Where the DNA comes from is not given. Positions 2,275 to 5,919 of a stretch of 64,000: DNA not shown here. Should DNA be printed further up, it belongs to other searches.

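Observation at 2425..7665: S-layer-like operon: giant repeat protein plus two paralogous SlaB-like stalk/anchor proteins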

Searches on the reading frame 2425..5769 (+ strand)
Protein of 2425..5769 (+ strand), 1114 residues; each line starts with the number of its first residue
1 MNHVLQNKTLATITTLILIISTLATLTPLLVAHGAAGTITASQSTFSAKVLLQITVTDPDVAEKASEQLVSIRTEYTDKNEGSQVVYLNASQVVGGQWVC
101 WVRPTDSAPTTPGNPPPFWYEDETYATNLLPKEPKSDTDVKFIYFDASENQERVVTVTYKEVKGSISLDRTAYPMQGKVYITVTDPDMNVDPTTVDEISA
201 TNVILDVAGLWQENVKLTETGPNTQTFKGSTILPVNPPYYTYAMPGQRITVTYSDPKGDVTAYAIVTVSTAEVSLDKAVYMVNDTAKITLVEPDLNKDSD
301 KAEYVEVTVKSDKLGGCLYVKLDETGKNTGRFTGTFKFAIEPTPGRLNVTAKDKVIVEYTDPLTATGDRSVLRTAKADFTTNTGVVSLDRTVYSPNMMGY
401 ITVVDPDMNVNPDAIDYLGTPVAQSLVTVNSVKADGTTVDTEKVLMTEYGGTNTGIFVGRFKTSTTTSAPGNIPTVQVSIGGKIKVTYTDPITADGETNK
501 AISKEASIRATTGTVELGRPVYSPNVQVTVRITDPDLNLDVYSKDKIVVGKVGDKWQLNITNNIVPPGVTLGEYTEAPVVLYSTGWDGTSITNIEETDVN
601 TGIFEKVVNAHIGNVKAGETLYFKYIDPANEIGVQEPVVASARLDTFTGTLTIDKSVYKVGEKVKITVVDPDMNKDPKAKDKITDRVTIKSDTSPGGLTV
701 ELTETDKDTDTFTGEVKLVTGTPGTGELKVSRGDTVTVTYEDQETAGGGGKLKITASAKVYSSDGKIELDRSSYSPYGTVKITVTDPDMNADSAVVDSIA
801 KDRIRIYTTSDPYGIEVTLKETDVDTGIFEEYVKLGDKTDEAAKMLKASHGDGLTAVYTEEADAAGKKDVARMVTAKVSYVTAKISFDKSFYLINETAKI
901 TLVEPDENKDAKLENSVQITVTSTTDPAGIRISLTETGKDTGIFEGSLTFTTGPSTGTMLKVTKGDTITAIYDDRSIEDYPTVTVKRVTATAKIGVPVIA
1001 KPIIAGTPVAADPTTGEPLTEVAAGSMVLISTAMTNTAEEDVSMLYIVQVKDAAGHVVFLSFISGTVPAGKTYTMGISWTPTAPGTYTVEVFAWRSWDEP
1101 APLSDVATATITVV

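Call 3: search_protein_families(library=pfam, proteins=[window:2425-5769:+], max_evalue=1)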
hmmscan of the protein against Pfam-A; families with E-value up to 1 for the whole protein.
window:2425-5769:+ (1114 aa): 14 families
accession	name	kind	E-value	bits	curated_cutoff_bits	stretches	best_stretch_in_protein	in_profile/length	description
PF01835.25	MG2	-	5.3e-09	36.8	32.8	2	651-722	4-71/96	MG2 domain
PF20942.3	DUF4785_2nd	-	0.012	16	30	0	653-724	9-74/105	Domain of unknown function (DUF4785) central domain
PF15780.11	ASH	-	0.026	15.1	27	1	1033-1087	30-82/98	Abnormal spindle-like microcephaly-assoc'd, ASPM-SPD-2-Hydin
PF03401.19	TctC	-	0.026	14.5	27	1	1038-1113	9-82/274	Tripartite tricarboxylate transporter family receptor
PF24507.1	Ig_CFAP65_4th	-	0.038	14.8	27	1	1040-1092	8-59/76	CFAP65, fourth Ig-like domain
PF07495.19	Y_Y_Y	-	0.057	13.8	26.6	1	1076-1093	29-46/65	Y_Y_Y domain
PF16107.10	DUF4825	-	0.064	13.7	22.7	0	797-824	26-53/99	Domain of unknown function (DUF4825)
PF04234.18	CopC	-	0.065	14.7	23.3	0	652-717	25-89/92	CopC domain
PF24556.1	SH3_Myosin-XVIIIa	-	0.072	13.4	27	0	176-197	44-65/65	Unconventional myosin-XVIIIa SH3 domain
PF02563.21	Poly_export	-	0.089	13.4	28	1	468-532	26-76/77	Polysaccharide biosynthesis/export protein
PF01302.31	CAP_GLY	-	0.093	13.1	26.5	0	928-964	29-64/65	CAP-Gly domain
PF10648.15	Gmad2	-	0.12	13.2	25.7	1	1047-1093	31-79/86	Immunoglobulin-like domain of bacterial spore germination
PF17790.7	MG1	-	0.23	12.2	23.6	0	272-312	51-90/101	Macroglobulin domain MG1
PF07550.17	Shr-like_HID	-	0.71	10.9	22.3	0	757-785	40-68/82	Heme-binding protein Shr-like, Hb-interacting domain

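Call 4: search_protein_families(library=ncbifam, proteins=[window:2425-5769:+], max_evalue=1)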
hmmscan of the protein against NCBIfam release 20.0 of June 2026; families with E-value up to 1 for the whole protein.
window:2425-5769:+ (1114 aa): 2 families
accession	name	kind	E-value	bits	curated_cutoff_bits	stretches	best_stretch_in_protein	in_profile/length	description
NF052345.1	S_layer_anammox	exception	1.3e-69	234.9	1400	5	699-1018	979-1302/1596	Kustd1514 family S-layer glycoprotein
NF052487.1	EndoDexBT3087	equivalog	0.15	10.3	730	0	646-689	39-81/589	endo-dextranase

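Call 5: search_solved_structures(query=window:2425-5769:+, max_evalue=1, show_alignments=2)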
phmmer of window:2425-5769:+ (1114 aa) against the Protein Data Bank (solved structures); distinct sequences matched with E-value up to 1: 1.
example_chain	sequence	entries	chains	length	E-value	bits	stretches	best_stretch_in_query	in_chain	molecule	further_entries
8c8k_A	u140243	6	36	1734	2.5e-49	171.3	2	616-1113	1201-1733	Cell surface protein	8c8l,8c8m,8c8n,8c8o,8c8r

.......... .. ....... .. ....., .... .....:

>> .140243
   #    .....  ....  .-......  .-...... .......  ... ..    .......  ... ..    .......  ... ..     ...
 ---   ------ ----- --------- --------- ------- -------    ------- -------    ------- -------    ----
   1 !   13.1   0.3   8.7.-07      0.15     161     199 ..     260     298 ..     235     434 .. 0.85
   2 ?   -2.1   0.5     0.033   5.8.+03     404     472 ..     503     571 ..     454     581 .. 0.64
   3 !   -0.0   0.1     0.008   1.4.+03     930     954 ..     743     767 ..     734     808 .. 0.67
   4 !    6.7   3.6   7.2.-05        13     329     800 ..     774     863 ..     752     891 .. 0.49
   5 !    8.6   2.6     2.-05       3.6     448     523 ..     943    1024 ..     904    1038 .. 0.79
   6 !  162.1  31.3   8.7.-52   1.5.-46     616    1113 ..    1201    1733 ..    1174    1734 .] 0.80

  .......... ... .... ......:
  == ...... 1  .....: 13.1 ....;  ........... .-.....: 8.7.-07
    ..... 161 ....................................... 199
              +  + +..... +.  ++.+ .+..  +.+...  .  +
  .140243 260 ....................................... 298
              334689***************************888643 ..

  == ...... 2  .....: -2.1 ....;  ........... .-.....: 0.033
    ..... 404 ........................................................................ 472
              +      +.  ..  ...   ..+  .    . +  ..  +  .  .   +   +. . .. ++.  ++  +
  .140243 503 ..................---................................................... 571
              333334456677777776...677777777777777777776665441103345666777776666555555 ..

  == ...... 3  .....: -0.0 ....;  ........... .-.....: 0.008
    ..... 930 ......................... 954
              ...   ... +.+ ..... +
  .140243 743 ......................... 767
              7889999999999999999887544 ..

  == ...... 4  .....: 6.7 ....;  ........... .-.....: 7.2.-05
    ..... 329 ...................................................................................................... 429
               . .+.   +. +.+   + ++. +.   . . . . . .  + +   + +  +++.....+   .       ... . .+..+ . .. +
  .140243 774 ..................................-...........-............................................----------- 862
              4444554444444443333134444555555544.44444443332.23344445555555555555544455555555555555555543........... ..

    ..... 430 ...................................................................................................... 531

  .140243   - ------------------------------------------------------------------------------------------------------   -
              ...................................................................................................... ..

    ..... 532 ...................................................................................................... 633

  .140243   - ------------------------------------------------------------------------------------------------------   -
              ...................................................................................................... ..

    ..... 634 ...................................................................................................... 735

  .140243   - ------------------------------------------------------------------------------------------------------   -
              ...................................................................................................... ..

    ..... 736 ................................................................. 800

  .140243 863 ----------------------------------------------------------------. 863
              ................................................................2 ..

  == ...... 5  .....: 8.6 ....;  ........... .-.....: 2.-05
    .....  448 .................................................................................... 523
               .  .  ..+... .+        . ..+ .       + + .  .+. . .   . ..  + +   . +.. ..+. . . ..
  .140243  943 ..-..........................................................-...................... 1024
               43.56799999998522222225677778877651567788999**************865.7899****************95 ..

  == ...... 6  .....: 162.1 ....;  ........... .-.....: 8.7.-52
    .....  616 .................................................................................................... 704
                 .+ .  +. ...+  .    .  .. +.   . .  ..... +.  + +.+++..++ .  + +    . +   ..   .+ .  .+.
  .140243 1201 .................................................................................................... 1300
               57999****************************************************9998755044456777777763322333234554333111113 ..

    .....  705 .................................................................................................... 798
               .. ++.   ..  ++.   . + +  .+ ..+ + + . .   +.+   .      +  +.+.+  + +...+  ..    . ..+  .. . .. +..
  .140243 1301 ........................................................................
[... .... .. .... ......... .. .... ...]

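Call 12: find_homologous_proteins(query=window:2425-5769:+, max_evalue=0.00001)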
Query window:2425-5769:+ (1114 aa): 135 proteins with E <= 0.00001 among 8000 candidates; the best 120 are listed.
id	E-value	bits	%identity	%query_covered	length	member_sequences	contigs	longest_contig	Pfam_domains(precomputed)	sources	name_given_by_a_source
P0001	0.0e+0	1090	52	99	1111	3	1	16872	PF28202.1,PF01835.26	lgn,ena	-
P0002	0.0e+0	1082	51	99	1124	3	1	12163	PF28202.1,PF01835.26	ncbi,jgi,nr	ncbi:MAG: hypothetical protein DRO36_03940 [Candidatus Hecatellales archaeon]|nr:MAG: hypothetical p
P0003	2.4e-256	872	46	79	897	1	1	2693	PF01835.26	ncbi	ncbi:MAG: hypothetical protein DRG31_07530, partial [Deltaproteobacteria bacterium]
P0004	4.4e-225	768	41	99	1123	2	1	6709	PF28202.1,PF01835.26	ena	-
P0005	2.8e-209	716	40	98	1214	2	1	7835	PF28202.1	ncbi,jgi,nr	ncbi:MAG: hypothetical protein DRN61_00850 [Thaumarchaeota archaeon]|nr:MAG: hypothetical protein DR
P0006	2.1e-201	690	46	50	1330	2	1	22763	-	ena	-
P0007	1.2e-190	654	41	100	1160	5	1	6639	PF28202.1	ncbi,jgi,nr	ncbi:hypothetical protein DRO51_01385 [Candidatus Bathyarchaeota archaeon]|nr:MAG: hypothetical prot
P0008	4.6e-190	652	43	75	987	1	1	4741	-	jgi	jgi:hypothetical protein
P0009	6.5e-186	638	39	99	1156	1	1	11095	PF28202.1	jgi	-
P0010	1.2e-168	581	38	99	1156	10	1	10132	PF28202.1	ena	-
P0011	3.6e-133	464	37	80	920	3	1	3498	PF28202.1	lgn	-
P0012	1.1e-126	442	32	99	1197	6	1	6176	-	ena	-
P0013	9.4e-126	439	35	87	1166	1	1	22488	PF28202.1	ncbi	-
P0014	7.7e-121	423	35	99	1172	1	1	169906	-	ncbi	ncbi:MAG: hypothetical protein QXJ75_02030 [Candidatus Bathyarchaeia archaeon]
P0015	3.1e-119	418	33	99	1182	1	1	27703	-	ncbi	-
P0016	3.6e-116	408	38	71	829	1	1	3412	PF28202.1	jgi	jgi:hypothetical protein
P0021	3.2e-82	295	29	97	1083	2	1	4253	PF28202.1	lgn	-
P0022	2.8e-81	292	30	88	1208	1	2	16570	PF28202.1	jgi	jgi:hypothetical protein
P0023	5.8e-77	278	29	97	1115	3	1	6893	PF20942.4,PF28202.1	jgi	-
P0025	3.6e-75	272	29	100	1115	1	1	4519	PF28202.1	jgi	jgi:hypothetical protein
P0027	5.6e-73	265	29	99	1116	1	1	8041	PF28202.1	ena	-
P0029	2.7e-71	259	29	76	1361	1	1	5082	PF28202.1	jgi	-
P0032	1.1e-68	250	29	86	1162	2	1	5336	PF28202.1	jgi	-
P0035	1.7e-64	236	26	99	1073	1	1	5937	PF28202.1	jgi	-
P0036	3.4e-62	229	27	98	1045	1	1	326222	PF28202.1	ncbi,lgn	-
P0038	9.8e-59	217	28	71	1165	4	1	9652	PF28202.1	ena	-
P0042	5.6e-56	208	29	45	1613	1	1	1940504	PF28202.1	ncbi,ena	-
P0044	2.2e-54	203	31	47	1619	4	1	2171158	PF28202.1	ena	-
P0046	4.7e-54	202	29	45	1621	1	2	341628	PF28202.1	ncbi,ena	-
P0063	1.2e-50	191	27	71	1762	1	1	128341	PF28202.1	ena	-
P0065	3.5e-50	189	31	45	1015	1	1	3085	PF28202.1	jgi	-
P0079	1.1e-47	181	29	45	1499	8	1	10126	PF28202.1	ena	-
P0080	2.5e-47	180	30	46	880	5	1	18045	PF28202.1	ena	-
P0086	1.8e-46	177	31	45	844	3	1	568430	PF28202.1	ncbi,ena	-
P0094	7.1e-44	168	31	45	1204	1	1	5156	PF28202.1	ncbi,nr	ncbi:MAG: hypothetical protein MPK75_06145 [Alphaproteobacteria bacterium]|nr:hypothetical protein [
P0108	1.3e-39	154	27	71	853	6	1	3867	PF28202.1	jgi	jgi:hypothetical protein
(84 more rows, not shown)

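Call 15: find_encoding_contigs(protein=window:2425-5769:+, flank=3000, max_places=3)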
Protein window:2425-5769:+ (1114 aa): no gene with exactly this product is on record in the collection.

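Call 16: find_encoding_contigs(protein=P0002, flank=6000, max_places=2)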
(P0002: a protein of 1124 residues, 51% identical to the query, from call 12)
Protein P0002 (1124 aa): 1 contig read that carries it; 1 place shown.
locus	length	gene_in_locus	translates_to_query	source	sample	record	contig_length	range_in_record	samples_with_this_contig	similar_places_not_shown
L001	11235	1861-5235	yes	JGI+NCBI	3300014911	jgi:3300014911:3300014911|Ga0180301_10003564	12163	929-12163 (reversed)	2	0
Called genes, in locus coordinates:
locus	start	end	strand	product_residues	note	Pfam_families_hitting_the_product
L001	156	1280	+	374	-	PF01731:Arylesterase (faint), PF03088:Str_synth (faint), PF01436:NHL (faint), PF06739:SBBP (faint), PF08450:SGL (faint), PF22807:TrAA12 (faint), PF24684:Vgb_lyase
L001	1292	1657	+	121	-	-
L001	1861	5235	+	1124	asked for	PF28202:SlaA-like (faint), PF01835:MG2 (faint)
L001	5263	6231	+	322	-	PF01483:P_proprotein (faint), PF05377:FlaC_arch (faint)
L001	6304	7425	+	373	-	-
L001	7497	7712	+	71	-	-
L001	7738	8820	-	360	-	PF00091:Tubulin, PF21011:CetZ_C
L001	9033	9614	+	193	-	-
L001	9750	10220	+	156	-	-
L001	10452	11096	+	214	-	-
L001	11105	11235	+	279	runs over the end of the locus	-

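Call 17: find_encoding_contigs(protein=P0001, flank=6000, max_places=2)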
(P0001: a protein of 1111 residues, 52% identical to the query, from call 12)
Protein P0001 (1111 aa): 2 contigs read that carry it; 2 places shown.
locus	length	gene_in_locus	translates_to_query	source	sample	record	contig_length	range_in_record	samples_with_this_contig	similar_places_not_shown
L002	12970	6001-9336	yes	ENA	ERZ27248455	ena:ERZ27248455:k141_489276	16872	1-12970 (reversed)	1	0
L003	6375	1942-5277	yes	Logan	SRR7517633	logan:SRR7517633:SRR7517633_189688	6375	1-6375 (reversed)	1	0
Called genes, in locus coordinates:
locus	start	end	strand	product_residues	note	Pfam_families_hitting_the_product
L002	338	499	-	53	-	-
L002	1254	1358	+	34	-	-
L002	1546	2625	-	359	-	PF00091:Tubulin, PF21011:CetZ_C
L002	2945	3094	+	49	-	-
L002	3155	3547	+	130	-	PF07282:Cas12f1-like_TNB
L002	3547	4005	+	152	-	PF00961:LAGLIDADG_1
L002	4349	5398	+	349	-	-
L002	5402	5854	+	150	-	-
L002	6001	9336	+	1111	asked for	PF01835:MG2 (faint), PF28202:SlaA-like (weak)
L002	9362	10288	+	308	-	PF01835:MG2 (faint)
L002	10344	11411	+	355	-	PF09136:Glucodextran_B (faint), PF19077:Big_13 (faint)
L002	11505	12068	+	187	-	-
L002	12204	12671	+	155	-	-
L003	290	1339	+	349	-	-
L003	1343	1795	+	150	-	-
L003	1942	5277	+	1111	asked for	PF01835:MG2 (faint), PF28202:SlaA-like (weak)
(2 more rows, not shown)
